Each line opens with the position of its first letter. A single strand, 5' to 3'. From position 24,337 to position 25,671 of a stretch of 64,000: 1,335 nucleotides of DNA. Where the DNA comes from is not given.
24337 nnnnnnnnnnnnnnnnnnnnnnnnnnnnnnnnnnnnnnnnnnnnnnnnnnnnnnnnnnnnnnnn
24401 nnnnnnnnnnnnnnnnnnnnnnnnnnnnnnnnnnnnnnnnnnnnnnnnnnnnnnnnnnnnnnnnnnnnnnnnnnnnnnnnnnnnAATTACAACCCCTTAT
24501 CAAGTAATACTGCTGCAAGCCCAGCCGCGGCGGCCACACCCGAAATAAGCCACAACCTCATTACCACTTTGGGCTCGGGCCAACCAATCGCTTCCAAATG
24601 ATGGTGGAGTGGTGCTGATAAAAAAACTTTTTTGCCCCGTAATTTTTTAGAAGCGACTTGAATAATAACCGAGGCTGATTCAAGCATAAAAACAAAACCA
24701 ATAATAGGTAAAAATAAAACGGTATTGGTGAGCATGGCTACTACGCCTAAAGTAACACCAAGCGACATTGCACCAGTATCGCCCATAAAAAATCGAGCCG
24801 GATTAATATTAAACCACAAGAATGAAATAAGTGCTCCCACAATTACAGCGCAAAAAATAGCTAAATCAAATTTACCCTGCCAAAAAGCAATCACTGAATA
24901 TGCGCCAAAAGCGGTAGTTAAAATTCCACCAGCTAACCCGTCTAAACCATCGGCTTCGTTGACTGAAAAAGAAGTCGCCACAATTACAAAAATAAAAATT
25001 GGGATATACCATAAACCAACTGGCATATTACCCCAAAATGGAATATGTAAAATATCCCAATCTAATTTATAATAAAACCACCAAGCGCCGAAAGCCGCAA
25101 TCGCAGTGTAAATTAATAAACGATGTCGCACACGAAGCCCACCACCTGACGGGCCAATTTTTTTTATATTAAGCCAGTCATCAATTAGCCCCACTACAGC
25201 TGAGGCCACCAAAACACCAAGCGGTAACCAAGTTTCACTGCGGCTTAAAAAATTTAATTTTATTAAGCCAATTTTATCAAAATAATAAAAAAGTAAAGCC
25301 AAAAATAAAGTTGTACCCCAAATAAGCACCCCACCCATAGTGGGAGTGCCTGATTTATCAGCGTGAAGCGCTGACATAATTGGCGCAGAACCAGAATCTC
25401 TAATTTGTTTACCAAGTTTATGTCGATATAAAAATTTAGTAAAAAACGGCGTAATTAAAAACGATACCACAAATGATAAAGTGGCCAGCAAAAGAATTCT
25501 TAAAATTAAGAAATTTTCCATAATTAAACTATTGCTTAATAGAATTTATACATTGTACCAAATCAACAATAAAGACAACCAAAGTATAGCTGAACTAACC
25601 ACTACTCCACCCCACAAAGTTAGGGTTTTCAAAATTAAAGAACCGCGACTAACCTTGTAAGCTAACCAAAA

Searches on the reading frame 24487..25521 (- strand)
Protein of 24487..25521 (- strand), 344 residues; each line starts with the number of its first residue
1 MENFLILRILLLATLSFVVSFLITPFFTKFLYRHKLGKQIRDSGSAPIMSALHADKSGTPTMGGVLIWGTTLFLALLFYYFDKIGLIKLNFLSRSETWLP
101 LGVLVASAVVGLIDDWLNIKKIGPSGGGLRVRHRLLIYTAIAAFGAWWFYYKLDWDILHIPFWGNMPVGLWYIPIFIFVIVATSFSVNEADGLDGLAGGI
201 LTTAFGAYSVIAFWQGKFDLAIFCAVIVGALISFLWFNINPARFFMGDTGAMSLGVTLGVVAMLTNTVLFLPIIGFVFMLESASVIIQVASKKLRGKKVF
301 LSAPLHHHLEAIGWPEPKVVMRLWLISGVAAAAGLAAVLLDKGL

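Call 62: find_encoding_contigs(protein=window:24487-25521:-, flank=10000, max_places=1)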
Protein window:24487-25521:- (344 aa): 4 contigs read that carry it; 1 place shown.
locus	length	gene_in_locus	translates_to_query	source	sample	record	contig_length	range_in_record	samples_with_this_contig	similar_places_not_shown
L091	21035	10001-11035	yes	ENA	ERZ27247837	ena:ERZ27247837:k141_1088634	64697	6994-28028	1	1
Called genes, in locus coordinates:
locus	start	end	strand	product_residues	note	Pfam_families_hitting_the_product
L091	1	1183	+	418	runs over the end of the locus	PF22694:CtpB_N-like, PF00595:PDZ, PF17820:PDZ_6, PF03572:Peptidase_S41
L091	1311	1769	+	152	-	PF01281:Ribosomal_L9_N, PF03948:Ribosomal_L9_C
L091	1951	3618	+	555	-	PF06418:CTP_synth_N, PF00117:GATase, PF07722:Peptidase_C26 (faint)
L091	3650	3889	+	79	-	-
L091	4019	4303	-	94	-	PF01016:Ribosomal_L27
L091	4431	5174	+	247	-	PF13529:Peptidase_C39_2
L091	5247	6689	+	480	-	PF16743:PliI (faint), PF01839:FG-GAP (faint), PF13517:FG-GAP_3 (weak)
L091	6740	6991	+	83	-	PF01106:NifU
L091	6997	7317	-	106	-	-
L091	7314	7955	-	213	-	-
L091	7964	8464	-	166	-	-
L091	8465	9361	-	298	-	-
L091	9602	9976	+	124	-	-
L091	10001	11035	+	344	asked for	PF10555:MraY_sig1 (weak), PF00953:Glycos_transf_4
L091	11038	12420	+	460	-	PF21799:MurD-like_N, PF08245:Mur_ligase_M, PF02875:Mur_ligase_C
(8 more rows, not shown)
